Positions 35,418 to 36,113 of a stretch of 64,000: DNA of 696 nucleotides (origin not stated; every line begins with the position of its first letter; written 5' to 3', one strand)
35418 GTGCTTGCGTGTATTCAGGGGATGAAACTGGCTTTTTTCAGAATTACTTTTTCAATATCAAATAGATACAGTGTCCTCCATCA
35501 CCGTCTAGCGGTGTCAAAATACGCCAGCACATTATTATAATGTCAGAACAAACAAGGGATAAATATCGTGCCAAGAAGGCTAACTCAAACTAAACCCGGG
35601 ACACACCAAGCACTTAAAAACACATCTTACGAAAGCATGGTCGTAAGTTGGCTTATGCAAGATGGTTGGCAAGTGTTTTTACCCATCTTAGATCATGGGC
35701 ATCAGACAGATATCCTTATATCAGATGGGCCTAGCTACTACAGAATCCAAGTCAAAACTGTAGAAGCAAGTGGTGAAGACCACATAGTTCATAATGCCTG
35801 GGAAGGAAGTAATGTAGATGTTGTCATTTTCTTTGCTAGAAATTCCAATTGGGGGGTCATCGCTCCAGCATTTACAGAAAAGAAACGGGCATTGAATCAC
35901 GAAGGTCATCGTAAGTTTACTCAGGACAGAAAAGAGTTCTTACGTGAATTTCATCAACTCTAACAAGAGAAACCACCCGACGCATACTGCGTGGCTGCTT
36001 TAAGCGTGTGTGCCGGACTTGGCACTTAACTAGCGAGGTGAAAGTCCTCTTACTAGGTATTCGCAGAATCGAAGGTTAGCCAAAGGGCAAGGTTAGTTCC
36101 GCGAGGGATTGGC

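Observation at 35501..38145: Integrase-less integron cassette array (CALIN) lodged inside a nitrogen-fixation region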

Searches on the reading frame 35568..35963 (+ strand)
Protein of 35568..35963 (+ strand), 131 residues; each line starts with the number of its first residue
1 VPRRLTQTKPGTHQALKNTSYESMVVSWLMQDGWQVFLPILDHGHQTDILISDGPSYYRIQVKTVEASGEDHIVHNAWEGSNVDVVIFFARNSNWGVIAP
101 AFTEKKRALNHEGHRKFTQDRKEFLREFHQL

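Call 5: search_protein_families(library=pfam, proteins=[window:35568-35963:+], max_evalue=0.01)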
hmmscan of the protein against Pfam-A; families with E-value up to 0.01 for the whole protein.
window:35568-35963:+ (131 aa): 2 families
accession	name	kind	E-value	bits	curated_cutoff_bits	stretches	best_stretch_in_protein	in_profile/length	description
PF11645.14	PDDEXK_5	-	0.00094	19.7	26.1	1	21-70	10-58/138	PD-(D/E)XK endonuclease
PF09456.16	RcsC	-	0.0074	16.6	25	0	16-67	5-56/91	RcsC Alpha-Beta-Loop (ABL)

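Call 10: find_homologous_proteins(query=window:35568-35963:+)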
Query window:35568-35963:+ (131 aa): 561 proteins with E <= 0.001 among 563 candidates; the best 120 are listed.
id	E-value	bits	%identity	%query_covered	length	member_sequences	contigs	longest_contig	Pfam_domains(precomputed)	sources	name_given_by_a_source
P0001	2.2e-77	275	89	100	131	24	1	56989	-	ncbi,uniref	ncbi:hypothetical protein [Marinobacterium stanieri]|uniref:hypothetical protein n=1 Tax=Marinobacte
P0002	3.2e-77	275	89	100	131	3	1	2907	-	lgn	-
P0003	4.7e-77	274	89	100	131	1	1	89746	-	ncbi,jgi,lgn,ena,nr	ncbi:MAG: hypothetical protein OEU91_00680 [Gammaproteobacteria bacterium]|nr:hypothetical protein [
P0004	1.5e-75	269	88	100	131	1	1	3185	-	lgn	-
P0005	3.0e-75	268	86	100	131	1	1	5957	-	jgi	jgi:hypothetical protein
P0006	1.5e-74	266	89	100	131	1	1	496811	-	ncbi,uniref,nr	ncbi:hypothetical protein QCB44_07755 [Thiomicrorhabdus sp. zzn3]|uniref:hypothetical protein n=1 Ta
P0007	1.8e-74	266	87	98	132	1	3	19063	-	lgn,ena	-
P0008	1.7e-73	262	85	100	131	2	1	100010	-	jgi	jgi:hypothetical protein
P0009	1.8e-73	262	84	100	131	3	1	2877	-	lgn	-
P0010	2.6e-73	262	85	100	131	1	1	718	-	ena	-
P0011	2.9e-73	262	84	100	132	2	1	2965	-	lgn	-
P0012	8.9e-73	260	84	100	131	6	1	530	-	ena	-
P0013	9.1e-73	260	84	100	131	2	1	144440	-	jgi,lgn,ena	-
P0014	2.1e-72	259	84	100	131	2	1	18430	-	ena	-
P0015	2.3e-72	259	86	98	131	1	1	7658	-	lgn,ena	-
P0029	3.1e-70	252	82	100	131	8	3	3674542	PF11645.15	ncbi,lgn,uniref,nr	ncbi:PDDEXK-like family protein [Vibrio mangrovi]|uniref:Uncharacterized protein n=1 Tax=Vibrio mang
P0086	1.4e-63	230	75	98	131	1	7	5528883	-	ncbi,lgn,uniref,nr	ncbi:hypothetical protein [Roseibacillus persicicus]|uniref:hypothetical protein n=1 Tax=Roseibacill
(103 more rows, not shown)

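Call 11: find_encoding_contigs(protein=P0001, flank=6000, max_places=3)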
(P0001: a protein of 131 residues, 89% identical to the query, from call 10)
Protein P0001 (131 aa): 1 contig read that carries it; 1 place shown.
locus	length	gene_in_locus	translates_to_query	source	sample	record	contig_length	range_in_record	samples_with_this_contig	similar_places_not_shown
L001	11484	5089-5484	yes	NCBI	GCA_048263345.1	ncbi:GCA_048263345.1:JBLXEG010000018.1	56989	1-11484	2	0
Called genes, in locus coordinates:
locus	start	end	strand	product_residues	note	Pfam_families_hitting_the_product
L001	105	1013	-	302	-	-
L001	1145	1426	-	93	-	-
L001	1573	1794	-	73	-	-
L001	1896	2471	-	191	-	PF22481:DUF6985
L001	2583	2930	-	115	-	-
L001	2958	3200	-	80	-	-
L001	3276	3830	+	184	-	PF13495:Phage_int_SAM_4, PF00589:Phage_integrase (weak)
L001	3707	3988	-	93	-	-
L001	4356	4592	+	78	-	-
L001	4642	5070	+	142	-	PF00583:Acetyltransf_1, PF13673:Acetyltransf_10, PF13508:Acetyltransf_7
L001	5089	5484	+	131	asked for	-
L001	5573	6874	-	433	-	PF02133:Transp_cyt_pur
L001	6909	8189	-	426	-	PF07969:Amidohydro_3, PF01979:Amidohydro_1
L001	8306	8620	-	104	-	-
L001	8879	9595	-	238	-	PF03502:Channel_Tsx, PF16412:DUF5020 (weak)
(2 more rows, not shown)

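Call 12: find_encoding_contigs(protein=P0029, flank=6000, max_places=3)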
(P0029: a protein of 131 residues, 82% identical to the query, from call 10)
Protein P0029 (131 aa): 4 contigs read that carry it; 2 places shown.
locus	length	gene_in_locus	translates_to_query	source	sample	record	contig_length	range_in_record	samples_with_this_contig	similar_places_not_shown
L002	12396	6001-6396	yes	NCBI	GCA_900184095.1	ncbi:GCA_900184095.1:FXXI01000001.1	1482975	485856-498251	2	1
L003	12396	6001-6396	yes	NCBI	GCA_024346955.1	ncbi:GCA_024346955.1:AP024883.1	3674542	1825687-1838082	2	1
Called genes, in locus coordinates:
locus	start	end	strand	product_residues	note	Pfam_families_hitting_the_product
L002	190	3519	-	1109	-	PF13385:Laminin_G_3, PF20578:aBig_2, PF07944:Beta-AFase-like_GH127_cat, PF20736:Glyco_hydro127M, PF16375:DUF4986, PF20620:DUF6805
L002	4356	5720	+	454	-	PF13289:SIR2_2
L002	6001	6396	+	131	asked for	PF11645:PDDEXK_5 (faint)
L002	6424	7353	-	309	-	-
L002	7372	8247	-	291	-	-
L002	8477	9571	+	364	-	-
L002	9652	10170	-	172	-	PF00156:Pribosyltran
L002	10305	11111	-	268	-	PF03543:Peptidase_C58 (weak)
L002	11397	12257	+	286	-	PF00248:Aldo_ket_red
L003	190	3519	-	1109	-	PF13385:Laminin_G_3, PF20578:aBig_2, PF07944:Beta-AFase-like_GH127_cat, PF20736:Glyco_hydro127M, PF16375:DUF4986, PF20620:DUF6805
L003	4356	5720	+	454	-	PF13289:SIR2_2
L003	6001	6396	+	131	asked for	PF11645:PDDEXK_5 (faint)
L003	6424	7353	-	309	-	-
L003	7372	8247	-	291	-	-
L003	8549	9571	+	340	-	-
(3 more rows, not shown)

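Call 13: find_encoding_contigs(protein=P0086, flank=6000, max_places=3)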
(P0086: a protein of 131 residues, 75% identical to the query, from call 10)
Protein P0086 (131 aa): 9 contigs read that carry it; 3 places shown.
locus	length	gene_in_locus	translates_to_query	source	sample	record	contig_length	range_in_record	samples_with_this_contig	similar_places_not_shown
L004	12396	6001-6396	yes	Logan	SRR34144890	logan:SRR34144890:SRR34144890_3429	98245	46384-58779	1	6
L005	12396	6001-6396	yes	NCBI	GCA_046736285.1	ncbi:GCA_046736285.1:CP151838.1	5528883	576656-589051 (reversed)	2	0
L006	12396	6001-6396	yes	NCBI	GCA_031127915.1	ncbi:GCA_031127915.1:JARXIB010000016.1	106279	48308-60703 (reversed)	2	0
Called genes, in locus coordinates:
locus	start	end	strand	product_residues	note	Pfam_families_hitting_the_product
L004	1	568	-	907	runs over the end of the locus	PF00133:tRNA-synt_1, PF09334:tRNA-synt_1g, PF08264:Anticodon_1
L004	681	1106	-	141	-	PF01850:PIN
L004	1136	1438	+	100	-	-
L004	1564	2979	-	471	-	PF00884:Sulfatase, PF16347:SGSH_C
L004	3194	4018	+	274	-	-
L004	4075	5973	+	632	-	-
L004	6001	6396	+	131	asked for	-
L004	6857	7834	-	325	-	PF23678:YqhI, PF01738:DLH, PF08840:BAAT_C (faint), PF00326:Peptidase_S9 (weak)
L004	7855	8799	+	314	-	-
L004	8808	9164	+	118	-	-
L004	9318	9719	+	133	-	PF14243:R2K_3, PF18299:R2K_2 (weak)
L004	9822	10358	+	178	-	PF04542:Sigma70_r2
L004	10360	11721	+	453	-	PF04773:FecR (weak)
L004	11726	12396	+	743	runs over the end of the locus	PF07635:PSCyt1, PF07583:PSCyt2, PF07587:PSD1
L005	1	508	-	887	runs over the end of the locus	PF00133:tRNA-synt_1, PF09334:tRNA-synt_1g, PF08264:Anticodon_1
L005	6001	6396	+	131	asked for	-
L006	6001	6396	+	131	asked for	-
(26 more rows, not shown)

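Call 26: search_protein_families(library=ncbifam, proteins=[window:35568-35963:+], max_evalue=0.01)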
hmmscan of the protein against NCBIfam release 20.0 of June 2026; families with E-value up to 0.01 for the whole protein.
window:35568-35963:+ (131 aa): 0 families

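Call 50: find_encoding_contigs(protein=P0003, flank=5000, max_places=3)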
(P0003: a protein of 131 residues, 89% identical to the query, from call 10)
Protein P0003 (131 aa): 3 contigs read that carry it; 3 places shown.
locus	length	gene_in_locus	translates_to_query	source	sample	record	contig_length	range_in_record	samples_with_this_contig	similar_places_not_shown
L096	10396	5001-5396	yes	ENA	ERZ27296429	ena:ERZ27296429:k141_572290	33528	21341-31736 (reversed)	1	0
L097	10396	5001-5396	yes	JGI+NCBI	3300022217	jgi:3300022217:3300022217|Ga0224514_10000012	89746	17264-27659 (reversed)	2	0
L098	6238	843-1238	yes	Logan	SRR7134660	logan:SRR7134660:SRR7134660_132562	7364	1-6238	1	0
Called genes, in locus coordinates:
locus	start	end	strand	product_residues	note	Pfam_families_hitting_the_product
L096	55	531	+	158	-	PF00583:Acetyltransf_1, PF13527:Acetyltransf_9, PF13508:Acetyltransf_7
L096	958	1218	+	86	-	PF13560:HTH_31, PF12844:HTH_19 (weak), PF01381:HTH_3, PF13413:HTH_25 (faint), PF13443:HTH_26 (weak)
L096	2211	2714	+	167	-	PF03073:TspO_MBR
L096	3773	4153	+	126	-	-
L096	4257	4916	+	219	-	PF02798:GST_N (faint), PF13409:GST_N_2, PF13417:GST_N_3 (weak)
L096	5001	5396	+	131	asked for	-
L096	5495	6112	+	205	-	PF13489:Methyltransf_23, PF01209:Ubie_methyltran (faint), PF08241:Methyltransf_11, PF08242:Methyltransf_12, PF13649:Methyltransf_25, PF20922:Anamorsin_N (weak), PF13847:Methyltransf_31 (weak)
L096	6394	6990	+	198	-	PF03352:Adenine_glyco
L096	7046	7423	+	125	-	-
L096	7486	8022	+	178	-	PF12641:Flavodoxin_3 (weak), PF12724:Flavodoxin_5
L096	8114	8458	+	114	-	PF01258:zf-dskA_traR (weak)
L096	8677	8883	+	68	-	PF06993:DUF1304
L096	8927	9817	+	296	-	PF01040:UbiA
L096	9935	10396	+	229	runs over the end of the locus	PF00230:MIP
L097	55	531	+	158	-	PF00583:Acetyltransf_1, PF13527:Acetyltransf_9, PF13508:Acetyltransf_7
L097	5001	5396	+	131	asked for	-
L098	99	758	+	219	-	PF02798:GST_N (faint), PF13409:GST_N_2, PF13417:GST_N_3 (weak)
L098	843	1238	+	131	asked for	-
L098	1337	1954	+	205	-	PF13489:Methyltransf_23, PF01209:Ubie_methyltran (faint), PF08241:Methyltransf_11, PF08242:Methyltransf_12, PF13649:Methyltransf_25, PF20922:Anamorsin_N (weak), PF13847:Methyltransf_31 (weak)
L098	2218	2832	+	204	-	PF03352:Adenine_glyco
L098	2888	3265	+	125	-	-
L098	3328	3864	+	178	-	PF12641:Flavodoxin_3 (weak), PF12724:Flavodoxin_5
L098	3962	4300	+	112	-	PF01258:zf-dskA_traR (weak)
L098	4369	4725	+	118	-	PF06993:DUF1304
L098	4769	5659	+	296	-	PF01040:UbiA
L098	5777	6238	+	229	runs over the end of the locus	PF00230:MIP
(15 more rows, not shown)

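Call 51: find_encoding_contigs(protein=P0006, flank=5000, max_places=2)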
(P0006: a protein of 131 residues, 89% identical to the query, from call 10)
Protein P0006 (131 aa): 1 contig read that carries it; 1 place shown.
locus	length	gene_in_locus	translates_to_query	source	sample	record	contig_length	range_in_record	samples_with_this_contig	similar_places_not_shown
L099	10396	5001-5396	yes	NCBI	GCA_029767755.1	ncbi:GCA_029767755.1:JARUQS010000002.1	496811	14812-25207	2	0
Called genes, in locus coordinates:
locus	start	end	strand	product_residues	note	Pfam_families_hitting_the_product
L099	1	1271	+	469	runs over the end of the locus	PF14691:Fer4_20, PF01946:Thi4 (weak), PF00743:FMO-like (faint), PF01494:FAD_binding_3 (weak), PF07992:Pyr_redox_2, PF00070:Pyr_redox (faint), PF12831:FAD_oxidored (weak), PF13450:NAD_binding_8 (weak), +1 more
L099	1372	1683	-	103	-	PF08770:SoxZ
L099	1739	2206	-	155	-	PF13501:SoxY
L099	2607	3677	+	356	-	PF00586:AIRS, PF02769:AIRS_C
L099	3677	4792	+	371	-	PF00581:Rhodanese (faint), PF26341:AAA_SelU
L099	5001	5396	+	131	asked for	-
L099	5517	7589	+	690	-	PF00111:Fer2, PF13510:Fer2_4, PF10588:NADH-G_4Fe-4S_3, PF12838:Fer4_7, PF13187:Fer4_9 (weak), PF02906:Fe_hyd_lg_C, PF02256:Fe_hyd_SSU, PF13577:SnoaL_4 (weak), +3 more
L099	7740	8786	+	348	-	PF01384:PHO4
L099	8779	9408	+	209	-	PF01865:PhoU_div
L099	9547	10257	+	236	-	PF00106:adh_short, PF08659:KR (weak), PF13561:adh_short_C2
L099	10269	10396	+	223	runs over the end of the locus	PF14512:TM1586_NiRdase (faint), PF00881:Nitroreductase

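Call 89: search_protein_families(library=padloc, proteins=[window:35568-35963:+], max_evalue=0.01)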
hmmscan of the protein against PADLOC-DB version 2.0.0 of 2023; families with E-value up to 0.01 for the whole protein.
window:35568-35963:+ (131 aa): 0 families

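Call 90: search_protein_families(library=phrogs, proteins=[window:35568-35963:+], max_evalue=0.01)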
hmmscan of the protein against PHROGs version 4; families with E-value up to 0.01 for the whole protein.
window:35568-35963:+ (131 aa): 1 family
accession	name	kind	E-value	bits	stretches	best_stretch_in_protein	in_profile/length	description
phrog_5018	-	unknown function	1.8e-07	32.4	1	21-68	11-57/134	-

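Call 92: predict_structure(alignment_id=A2)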
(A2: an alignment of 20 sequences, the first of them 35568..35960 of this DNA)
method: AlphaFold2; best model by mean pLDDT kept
length: 131 residues; sequences in the alignment: 20
mean_pLDDT: 80.3   pTM: 0.76
mean pLDDT of the five models: 80.3, 79.4, 79.4, 78.5, 77.7
residues with pLDDT >= 90: 59; 70-90: 45; 50-70: 6; < 50: 21
segments of 3 or more residues with pLDDT < 50: 1-17, 42-45
pLDDT, mean of each block of 10 residues (from residue 1): 38 52 92 86 60 86 84 85 89 91 92 94 95 86
secondary structure, 60 per line:
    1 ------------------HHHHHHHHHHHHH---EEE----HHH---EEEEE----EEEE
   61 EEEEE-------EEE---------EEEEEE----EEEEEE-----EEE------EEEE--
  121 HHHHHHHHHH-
elements in order: H19-31 E35-37 E48-52 E57-65 E73-75 E85-90 E95-100 E106-108 E115-118 H121-130

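Call 94: fold_search(model_id=the predicted structure, library=pdb)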
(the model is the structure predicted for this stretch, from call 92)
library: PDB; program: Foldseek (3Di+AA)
matches with E <= 10: 525; with E <= 0.001: 0
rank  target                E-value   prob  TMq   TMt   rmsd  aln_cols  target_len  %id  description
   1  1gef_B                1.7e-03  1.00  0.53  0.59   3.3       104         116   14  Crystal structure of the archaeal holliday junction resolvase HJC (released 2001-03-21)
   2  1gef_A                2.1e-03  1.00  0.49  0.53   4.3       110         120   15  Crystal structure of the archaeal holliday junction resolvase HJC (released 2001-03-21)
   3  2ost_C                3.1e-03  1.00  0.54  0.52   5.2       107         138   17  The structure of a bacterial homing endonuclease : I-Ssp6803I (released 2007-03-20)
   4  1gef_E                4.2e-03  1.00  0.49  0.56   4.5       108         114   16  Crystal structure of the archaeal holliday junction resolvase HJC (released 2001-03-21)
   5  2wcw_A                4.8e-03  1.00  0.48  0.50   4.5       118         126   17  1.6A resolution structure of Archaeoglobus fulgidus Hjc, a Holliday junction resolvase from an archaeal hyperthermophi (released 2009-03-24)
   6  9jt2_F                6.6e-03  0.99  0.47  0.17   5.0       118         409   14  substrate-bound NbaSPARDA complexes (released 2025-04-02)
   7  2wiz_B                1.2e-02  0.99  0.49  0.52   4.0       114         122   15  Crystal structures of Holliday junction resolvases from Archaeoglobus fulgidus bound to DNA substrate (released 2009-05-26)
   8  2wcz_B                1.2e-02  0.98  0.43  0.48   4.7       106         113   17  1.6A resolution structure of Archaeoglobus fulgidus Hjc, a Holliday junction resolvase from an archaeal hyperthermophi (released 2009-03-24)
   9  2wcw_B                1.2e-02  0.97  0.43  0.46   6.1       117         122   17  1.6A resolution structure of Archaeoglobus fulgidus Hjc, a Holliday junction resolvase from an archaeal hyperthermophi (released 2009-03-24)
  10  2wcw_C                1.4e-02  0.99  0.47  0.50   4.1       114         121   15  1.6A resolution structure of Archaeoglobus fulgidus Hjc, a Holliday junction resolvase from an archaeal hyperthermophi (released 2009-03-24)
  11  2wcw_D                1.4e-02  0.99  0.46  0.48   4.5       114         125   17  1.6A resolution structure of Archaeoglobus fulgidus Hjc, a Holliday junction resolvase from an archaeal hyperthermophi (released 2009-03-24)
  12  2wiw_B                1.6e-02  0.99  0.47  0.48   4.2       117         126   14  Crystal structures of Holliday junction resolvases from Archaeoglobus fulgidus bound to DNA substrate (released 2009-05-26)
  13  2ost_D                2.2e-02  0.99  0.47  0.46   5.5       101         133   14  The structure of a bacterial homing endonuclease : I-Ssp6803I (released 2007-03-20)
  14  1ob8_A                3.4e-02  0.98  0.48  0.52   5.2       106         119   10  Holliday Junction Resolving Enzyme (released 2004-10-15)
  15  1ob9                  4.4e-02  0.98  0.49  0.51   5.5       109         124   10  Holliday Junction Resolving Enzyme (released 2004-10-15)
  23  1gef_D                9.4e-02  0.96  0.32  0.38   2.7        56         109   18  Crystal structure of the archaeal holliday junction resolvase HJC (released 2001-03-21)
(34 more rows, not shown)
